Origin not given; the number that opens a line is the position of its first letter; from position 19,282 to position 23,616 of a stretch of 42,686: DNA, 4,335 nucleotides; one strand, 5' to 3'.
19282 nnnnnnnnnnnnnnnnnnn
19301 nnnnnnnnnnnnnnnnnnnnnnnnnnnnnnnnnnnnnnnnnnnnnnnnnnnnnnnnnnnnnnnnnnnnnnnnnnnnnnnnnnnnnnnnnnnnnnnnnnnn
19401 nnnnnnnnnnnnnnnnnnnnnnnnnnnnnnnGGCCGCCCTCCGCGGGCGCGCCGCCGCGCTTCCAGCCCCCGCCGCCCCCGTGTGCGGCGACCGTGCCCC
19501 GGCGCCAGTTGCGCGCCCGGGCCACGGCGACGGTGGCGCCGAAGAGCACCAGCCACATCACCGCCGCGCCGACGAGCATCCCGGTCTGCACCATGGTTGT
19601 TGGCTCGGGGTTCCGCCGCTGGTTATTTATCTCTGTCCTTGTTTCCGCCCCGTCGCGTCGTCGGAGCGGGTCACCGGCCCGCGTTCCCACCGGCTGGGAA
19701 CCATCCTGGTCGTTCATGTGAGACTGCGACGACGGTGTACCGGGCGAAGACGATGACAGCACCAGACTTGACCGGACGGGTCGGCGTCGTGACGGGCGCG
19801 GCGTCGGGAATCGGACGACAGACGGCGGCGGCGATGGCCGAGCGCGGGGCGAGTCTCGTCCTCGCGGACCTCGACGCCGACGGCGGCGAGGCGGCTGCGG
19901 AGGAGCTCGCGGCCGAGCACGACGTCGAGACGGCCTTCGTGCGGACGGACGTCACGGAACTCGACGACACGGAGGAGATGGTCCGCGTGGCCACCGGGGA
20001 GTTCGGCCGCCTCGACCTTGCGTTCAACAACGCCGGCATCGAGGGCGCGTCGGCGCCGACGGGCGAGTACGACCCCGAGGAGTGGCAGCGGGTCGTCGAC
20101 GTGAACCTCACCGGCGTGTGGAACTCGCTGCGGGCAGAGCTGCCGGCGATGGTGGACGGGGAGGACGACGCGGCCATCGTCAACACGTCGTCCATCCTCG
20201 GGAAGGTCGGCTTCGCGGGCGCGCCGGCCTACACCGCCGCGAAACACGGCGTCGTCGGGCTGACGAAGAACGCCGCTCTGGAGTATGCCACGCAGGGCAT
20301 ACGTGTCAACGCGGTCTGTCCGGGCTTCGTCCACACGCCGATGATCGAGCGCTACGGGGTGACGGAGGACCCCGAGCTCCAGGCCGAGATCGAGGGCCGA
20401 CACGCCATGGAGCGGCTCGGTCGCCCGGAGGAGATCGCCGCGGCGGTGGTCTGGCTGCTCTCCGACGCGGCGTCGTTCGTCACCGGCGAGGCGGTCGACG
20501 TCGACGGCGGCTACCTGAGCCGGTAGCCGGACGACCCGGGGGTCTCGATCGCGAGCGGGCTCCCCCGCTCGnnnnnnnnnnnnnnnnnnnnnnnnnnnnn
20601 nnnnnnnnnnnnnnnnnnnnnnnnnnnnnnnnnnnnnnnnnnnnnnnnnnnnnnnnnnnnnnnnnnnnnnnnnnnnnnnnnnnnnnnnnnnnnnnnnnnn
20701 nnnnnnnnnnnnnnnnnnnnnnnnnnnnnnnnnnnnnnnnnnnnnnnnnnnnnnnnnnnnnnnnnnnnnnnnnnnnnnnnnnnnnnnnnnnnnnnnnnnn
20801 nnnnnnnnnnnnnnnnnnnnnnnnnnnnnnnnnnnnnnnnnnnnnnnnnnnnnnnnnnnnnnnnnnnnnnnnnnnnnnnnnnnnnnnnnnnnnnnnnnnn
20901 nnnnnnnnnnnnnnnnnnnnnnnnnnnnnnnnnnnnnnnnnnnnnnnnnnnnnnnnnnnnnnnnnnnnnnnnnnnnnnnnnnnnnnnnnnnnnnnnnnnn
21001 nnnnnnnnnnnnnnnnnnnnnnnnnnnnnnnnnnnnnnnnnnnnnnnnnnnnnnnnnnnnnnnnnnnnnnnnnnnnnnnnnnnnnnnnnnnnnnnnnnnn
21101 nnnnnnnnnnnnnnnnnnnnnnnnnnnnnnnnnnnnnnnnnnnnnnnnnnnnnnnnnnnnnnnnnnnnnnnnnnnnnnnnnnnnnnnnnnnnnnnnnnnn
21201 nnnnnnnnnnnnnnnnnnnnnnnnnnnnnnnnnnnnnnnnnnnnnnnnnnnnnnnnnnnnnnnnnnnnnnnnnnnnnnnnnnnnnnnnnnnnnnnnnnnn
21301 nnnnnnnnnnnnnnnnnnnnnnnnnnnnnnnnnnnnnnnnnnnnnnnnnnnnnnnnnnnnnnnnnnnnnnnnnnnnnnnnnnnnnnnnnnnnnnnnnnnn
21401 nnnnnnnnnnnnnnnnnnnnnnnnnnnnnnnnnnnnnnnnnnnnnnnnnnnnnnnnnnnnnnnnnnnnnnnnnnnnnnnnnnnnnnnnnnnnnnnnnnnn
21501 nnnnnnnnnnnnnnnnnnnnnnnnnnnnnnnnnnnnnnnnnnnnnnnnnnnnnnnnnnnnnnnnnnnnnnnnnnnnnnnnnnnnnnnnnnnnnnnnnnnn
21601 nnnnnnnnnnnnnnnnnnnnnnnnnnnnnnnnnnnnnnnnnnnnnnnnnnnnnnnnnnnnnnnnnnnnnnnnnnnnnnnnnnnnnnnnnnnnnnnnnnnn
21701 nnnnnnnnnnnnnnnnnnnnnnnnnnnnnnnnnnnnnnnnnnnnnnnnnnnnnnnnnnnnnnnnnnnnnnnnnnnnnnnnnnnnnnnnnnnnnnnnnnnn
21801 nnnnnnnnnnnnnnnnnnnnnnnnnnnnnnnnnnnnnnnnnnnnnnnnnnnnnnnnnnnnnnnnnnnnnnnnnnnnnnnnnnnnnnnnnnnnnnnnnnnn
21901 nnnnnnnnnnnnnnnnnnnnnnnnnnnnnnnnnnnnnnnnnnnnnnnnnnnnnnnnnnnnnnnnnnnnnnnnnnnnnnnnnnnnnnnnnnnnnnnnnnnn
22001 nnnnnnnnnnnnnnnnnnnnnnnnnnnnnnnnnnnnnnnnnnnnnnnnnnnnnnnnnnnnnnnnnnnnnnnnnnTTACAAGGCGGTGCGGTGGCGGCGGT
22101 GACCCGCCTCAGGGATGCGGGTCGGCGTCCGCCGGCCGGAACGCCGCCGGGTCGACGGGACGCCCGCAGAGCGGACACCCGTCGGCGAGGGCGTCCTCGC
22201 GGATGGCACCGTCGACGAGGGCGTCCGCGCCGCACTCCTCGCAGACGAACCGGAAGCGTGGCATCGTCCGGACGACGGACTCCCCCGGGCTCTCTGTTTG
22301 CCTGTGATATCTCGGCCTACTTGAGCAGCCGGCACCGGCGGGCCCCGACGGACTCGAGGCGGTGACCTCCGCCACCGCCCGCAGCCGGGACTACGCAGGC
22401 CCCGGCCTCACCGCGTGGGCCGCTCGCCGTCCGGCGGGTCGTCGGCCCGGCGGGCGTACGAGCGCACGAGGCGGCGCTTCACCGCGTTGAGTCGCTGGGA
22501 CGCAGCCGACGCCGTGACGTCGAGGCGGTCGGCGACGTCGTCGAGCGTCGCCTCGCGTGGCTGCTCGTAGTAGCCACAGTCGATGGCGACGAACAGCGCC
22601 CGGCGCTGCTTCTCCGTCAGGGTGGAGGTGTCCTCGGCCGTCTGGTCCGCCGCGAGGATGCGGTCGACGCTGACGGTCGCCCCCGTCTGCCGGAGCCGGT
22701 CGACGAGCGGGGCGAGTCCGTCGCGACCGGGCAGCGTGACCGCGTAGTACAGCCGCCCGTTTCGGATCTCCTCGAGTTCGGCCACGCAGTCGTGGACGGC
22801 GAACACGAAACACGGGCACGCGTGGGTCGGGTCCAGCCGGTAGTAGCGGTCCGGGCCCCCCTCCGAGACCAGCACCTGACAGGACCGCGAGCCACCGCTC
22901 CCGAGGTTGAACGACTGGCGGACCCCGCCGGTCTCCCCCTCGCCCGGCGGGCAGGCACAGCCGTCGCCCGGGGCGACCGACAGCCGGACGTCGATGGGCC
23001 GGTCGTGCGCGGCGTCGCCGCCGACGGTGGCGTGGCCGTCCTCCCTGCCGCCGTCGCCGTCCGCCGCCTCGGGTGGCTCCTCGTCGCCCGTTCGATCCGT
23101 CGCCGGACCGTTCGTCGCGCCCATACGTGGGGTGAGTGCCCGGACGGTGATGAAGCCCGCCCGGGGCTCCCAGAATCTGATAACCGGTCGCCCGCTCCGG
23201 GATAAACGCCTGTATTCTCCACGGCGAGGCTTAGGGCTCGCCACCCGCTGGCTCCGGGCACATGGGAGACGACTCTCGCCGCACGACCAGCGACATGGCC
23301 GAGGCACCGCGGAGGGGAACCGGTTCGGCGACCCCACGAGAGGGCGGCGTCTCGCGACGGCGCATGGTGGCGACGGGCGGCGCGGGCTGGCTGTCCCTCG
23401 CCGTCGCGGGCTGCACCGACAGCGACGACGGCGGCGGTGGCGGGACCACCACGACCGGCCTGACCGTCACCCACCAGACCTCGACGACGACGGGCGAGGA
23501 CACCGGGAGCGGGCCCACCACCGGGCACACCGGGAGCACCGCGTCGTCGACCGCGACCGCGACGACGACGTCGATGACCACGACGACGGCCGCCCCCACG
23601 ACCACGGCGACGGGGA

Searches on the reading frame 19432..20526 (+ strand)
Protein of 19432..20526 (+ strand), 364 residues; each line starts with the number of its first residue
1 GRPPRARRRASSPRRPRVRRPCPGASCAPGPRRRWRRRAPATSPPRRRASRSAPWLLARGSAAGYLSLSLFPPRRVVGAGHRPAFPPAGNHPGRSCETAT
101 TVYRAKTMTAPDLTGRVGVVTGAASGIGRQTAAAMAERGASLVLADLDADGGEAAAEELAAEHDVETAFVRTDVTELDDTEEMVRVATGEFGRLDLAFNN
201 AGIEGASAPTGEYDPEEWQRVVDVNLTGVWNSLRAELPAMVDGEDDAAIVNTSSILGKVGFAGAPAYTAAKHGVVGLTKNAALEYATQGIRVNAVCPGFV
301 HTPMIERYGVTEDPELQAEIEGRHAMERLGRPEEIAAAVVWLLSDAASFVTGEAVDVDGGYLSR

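Call 16: search_protein_families(library=pfam, proteins=[window:19432-20526:+], max_evalue=0.001)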
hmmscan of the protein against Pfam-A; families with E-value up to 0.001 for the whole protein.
window:19432-20526:+ (364 aa): 4 families
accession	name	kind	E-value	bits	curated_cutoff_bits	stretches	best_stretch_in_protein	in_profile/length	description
PF13561.12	adh_short_C2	-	1e-69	235.2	27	1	122-361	1-235/236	Enoyl-(Acyl carrier protein) reductase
PF00106.31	adh_short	-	2.2e-55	187.6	26.6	1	119-307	4-189/195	short chain dehydrogenase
PF08659.16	KR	-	1.1e-13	51.9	22.6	1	119-272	4-154/180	KR domain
PF23441.1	SDR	-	0.00046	20.1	27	1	121-361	13-255/258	SDR-like rossmann domain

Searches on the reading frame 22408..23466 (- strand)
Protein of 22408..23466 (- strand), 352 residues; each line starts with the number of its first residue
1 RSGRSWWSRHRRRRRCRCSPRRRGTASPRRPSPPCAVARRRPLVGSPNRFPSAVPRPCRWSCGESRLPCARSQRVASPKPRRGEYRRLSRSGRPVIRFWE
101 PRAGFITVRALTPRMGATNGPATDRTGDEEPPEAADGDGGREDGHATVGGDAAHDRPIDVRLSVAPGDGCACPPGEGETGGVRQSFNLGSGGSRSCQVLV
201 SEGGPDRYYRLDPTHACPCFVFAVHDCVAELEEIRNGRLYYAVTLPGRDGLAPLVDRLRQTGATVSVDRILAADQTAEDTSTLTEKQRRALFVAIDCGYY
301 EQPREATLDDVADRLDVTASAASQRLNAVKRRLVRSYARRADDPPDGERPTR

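Call 16: search_protein_families(library=pfam, proteins=[window:22408-23466:-], max_evalue=0.001)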
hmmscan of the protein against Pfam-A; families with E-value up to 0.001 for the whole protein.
window:22408-23466:- (352 aa): 2 families
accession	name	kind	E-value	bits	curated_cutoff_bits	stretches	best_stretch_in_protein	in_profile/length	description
PF04967.18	HTH_10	-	1e-15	57.7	23.1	1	283-334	1-52/53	HTH DNA binding domain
PF24277.2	DmsR_N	-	6.4e-06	26.8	27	1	201-271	69-141/143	DmsR, N-terminal domain-like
